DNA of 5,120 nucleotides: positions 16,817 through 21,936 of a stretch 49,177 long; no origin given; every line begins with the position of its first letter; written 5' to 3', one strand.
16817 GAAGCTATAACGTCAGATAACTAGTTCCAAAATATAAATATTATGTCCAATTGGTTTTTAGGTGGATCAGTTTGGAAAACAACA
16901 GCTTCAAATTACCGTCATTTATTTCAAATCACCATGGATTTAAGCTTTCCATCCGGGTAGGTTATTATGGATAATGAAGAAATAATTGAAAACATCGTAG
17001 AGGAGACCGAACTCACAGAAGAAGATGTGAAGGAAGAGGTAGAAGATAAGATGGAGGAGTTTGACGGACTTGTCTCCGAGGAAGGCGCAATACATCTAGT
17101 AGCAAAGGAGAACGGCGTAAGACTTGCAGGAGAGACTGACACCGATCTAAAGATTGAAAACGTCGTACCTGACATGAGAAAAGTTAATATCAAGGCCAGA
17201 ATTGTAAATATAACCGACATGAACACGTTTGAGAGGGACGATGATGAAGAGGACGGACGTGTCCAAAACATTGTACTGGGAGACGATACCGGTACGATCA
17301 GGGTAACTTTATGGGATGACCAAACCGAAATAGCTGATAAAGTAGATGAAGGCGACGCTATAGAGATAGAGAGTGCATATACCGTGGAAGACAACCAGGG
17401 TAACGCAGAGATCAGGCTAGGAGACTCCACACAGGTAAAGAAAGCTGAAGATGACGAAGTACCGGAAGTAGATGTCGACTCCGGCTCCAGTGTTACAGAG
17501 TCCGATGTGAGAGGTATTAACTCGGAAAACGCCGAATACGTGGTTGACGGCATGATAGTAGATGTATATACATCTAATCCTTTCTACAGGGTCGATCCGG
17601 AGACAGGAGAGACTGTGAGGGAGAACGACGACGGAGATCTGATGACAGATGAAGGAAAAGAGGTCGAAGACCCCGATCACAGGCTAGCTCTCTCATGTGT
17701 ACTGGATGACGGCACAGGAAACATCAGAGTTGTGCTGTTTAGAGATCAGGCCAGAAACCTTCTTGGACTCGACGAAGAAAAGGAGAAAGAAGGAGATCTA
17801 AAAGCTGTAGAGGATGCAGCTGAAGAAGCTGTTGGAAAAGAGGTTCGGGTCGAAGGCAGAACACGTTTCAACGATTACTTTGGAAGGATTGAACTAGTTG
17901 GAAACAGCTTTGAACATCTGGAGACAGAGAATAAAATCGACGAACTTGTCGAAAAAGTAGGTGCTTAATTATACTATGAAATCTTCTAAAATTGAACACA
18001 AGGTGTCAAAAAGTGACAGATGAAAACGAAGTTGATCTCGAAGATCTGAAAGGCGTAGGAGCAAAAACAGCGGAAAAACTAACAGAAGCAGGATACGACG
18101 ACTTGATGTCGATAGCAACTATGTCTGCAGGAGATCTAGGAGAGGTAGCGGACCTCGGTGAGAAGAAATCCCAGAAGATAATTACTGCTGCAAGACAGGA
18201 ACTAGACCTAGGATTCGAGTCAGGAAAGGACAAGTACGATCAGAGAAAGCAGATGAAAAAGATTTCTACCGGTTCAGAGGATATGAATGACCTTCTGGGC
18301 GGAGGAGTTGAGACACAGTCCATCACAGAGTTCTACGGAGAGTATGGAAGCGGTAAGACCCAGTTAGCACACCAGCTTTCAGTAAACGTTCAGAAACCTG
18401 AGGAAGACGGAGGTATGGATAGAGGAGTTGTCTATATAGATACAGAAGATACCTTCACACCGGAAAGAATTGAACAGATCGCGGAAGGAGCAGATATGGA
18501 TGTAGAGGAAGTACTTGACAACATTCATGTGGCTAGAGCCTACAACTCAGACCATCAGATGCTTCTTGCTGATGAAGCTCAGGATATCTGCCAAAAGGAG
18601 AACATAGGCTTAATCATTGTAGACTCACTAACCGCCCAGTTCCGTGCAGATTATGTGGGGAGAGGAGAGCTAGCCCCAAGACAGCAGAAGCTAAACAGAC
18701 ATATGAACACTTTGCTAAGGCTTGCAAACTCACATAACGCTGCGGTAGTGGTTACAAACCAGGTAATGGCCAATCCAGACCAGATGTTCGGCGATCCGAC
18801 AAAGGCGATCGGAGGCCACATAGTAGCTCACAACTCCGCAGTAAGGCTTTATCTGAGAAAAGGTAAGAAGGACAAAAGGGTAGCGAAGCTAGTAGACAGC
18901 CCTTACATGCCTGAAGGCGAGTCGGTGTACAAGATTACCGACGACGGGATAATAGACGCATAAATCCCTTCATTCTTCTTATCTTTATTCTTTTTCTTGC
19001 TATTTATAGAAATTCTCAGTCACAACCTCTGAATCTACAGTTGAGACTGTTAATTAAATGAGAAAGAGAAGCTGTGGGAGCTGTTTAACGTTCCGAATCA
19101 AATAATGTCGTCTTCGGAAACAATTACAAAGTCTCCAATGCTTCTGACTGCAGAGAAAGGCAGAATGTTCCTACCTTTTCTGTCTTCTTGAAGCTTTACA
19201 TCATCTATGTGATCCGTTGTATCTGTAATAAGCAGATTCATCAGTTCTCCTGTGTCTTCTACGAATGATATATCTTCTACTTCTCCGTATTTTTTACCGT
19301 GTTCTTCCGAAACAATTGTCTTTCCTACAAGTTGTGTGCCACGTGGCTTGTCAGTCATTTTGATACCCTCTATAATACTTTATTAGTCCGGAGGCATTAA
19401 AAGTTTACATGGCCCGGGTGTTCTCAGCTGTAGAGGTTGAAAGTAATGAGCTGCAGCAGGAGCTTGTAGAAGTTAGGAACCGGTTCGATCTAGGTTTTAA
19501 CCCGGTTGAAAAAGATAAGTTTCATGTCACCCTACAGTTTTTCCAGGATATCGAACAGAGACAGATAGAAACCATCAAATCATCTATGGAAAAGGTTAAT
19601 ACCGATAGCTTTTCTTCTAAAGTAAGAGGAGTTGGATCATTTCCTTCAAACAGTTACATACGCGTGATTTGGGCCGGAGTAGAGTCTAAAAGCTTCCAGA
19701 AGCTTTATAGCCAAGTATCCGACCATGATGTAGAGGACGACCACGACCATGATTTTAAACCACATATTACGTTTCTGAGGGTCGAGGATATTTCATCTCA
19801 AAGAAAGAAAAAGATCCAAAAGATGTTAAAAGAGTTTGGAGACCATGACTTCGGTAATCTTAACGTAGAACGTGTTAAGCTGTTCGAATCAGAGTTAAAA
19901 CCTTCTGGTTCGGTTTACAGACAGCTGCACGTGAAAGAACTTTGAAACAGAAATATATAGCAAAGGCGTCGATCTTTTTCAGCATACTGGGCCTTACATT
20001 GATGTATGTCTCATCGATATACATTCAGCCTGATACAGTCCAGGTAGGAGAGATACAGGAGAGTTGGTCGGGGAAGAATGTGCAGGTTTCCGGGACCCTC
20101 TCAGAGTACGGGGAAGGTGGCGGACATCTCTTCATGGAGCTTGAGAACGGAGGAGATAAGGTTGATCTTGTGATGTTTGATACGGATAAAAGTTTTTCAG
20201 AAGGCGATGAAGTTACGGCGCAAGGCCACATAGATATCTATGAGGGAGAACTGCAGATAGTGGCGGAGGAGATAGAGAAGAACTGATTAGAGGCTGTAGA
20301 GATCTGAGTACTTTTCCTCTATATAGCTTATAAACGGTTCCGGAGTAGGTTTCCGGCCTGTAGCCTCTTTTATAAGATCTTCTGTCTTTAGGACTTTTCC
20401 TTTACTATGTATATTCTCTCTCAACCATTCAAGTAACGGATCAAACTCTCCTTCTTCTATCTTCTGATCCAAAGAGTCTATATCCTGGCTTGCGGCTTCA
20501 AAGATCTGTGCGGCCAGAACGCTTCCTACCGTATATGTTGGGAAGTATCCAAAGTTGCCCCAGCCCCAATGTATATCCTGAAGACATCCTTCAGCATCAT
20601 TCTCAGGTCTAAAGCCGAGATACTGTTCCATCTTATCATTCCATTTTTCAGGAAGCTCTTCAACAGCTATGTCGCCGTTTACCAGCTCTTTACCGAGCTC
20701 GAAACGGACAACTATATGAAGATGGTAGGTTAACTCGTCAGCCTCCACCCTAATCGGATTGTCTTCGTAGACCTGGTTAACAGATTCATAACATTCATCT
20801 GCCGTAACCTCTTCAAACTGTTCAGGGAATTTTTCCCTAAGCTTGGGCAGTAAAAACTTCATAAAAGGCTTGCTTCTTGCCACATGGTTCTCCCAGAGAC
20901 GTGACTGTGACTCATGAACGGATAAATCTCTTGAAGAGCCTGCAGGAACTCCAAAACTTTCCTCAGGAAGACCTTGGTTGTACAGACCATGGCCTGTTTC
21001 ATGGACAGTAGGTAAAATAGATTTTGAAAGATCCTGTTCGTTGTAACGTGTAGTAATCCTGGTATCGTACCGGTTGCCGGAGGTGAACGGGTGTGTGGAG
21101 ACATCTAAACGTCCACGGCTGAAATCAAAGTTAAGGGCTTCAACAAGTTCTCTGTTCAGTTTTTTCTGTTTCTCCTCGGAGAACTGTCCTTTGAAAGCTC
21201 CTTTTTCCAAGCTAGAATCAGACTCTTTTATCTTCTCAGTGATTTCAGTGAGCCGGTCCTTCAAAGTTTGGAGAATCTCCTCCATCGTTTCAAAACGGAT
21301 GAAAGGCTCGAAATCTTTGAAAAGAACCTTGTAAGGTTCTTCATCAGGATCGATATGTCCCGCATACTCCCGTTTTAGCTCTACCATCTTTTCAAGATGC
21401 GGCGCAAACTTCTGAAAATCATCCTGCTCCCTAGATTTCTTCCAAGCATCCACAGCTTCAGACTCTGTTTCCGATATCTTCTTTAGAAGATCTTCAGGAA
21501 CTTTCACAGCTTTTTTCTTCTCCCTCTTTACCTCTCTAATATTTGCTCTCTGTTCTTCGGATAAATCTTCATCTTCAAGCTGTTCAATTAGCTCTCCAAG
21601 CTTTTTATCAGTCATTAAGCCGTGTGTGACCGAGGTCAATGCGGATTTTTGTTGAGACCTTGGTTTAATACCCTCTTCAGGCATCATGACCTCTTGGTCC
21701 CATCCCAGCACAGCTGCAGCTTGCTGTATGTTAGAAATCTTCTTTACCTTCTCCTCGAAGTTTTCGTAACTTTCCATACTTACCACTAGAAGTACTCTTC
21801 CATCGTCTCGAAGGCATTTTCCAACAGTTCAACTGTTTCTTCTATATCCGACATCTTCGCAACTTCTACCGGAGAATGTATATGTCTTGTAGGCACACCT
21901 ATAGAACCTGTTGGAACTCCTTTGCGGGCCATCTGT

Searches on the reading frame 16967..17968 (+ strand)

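Call 25: search_protein_families(library=pfam, proteins=[window:16967-17968:+], max_evalue=0.001)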
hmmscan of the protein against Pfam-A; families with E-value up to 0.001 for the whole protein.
window:16967-17968:+ (333 aa): 4 families
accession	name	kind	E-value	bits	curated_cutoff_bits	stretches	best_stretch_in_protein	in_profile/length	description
PF01336.31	tRNA_anti-codon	-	6.6e-14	52.1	27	1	73-150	1-68/75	OB-fold nucleic acid binding domain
PF08646.16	Rep_fac-A_C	-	1.3e-07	32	28.5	1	194-304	5-121/146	Replication factor-A C terminal domain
PF09999.14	DUF2240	-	4e-05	23.7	22.3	1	4-54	88-138/144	Uncharacterized protein conserved in archaea (DUF2240)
PF21473.3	Ssb-like_OB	-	0.00029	21.4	24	0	68-124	3-66/97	Single-stranded DNA binding protein Ssb-like, OB fold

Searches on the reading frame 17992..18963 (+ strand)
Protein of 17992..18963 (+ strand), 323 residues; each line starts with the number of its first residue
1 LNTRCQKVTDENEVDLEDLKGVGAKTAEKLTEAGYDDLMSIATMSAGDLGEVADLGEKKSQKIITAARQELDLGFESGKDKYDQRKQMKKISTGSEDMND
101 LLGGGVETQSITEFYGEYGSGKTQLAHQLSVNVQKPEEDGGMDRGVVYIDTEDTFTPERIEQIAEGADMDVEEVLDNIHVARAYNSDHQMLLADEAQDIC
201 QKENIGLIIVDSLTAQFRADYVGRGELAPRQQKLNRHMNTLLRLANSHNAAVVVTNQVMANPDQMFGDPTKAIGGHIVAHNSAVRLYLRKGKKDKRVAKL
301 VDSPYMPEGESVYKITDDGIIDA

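Call 25: search_protein_families(library=pfam, proteins=[window:17992-18963:+], max_evalue=0.001)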
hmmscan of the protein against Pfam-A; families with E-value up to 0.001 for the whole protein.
window:17992-18963:+ (323 aa): 6 families
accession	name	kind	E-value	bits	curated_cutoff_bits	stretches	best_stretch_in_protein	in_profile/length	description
PF08423.17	Rad51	-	3.2e-93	311.9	22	1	84-323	1-244/244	Rad51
PF00154.27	RecA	-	9.6e-15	55.2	27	1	83-297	25-227/262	recA bacterial DNA recombination protein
PF13481.12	AAA_25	-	6.1e-11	42.7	27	1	94-257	18-189/195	AAA domain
PF14520.12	HHH_5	-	1.7e-10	41.7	27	1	15-68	3-56/57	Helix-hairpin-helix domain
PF06745.19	ATPase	-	3e-08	33.7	26.6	1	92-320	2-224/231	KaiC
PF13401.12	AAA_22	-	2e-05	25.3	27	1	108-252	4-118/130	AAA domain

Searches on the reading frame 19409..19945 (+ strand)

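Call 44: search_protein_families(library=pfam, proteins=[window:19409-19945:+], max_evalue=0.0001)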
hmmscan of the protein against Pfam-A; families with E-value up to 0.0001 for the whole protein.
window:19409-19945:+ (178 aa): 4 families
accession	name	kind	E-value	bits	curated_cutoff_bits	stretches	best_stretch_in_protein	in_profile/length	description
PF02834.22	LigT_PEase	-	1.2e-24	86.8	23.3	2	11-88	2-87/87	LigT like Phosphoesterase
PF10469.15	AKAP7_NLS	-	2.3e-15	57.5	24.4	1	8-171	14-201/208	AKAP7 2'5' RNA ligase-like domain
PF13563.12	2_5_RNA_ligase2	-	1.8e-08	35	27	1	28-158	16-145/152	2'-5' RNA ligase superfamily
PF23474.1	Acb1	-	4.8e-05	23.5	27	1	13-136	11-123/144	Anti-CBASS protein Acb1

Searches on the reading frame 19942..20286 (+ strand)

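Call 44: search_protein_families(library=pfam, proteins=[window:19942-20286:+], max_evalue=0.0001)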
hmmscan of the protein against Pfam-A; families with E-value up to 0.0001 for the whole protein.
window:19942-20286:+ (114 aa): 2 families
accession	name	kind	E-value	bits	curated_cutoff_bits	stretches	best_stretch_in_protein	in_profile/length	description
PF01336.31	tRNA_anti-codon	-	2.7e-10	40.5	27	1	47-113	1-74/75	OB-fold nucleic acid binding domain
PF13742.12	tRNA_anti_2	-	2.6e-08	34.4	27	1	44-112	19-95/95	OB-fold nucleic acid binding domain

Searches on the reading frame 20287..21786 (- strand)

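Call 44: search_protein_families(library=pfam, proteins=[window:20287-21786:-], max_evalue=0.0001)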
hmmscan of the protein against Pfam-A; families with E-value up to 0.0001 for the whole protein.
window:20287-21786:- (499 aa): 1 family
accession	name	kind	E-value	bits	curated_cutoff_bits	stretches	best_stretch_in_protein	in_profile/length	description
PF02074.21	Peptidase_M32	-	1.7e-170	568.3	25.1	1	10-493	2-489/489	Carboxypeptidase Taq (M32) metallopeptidase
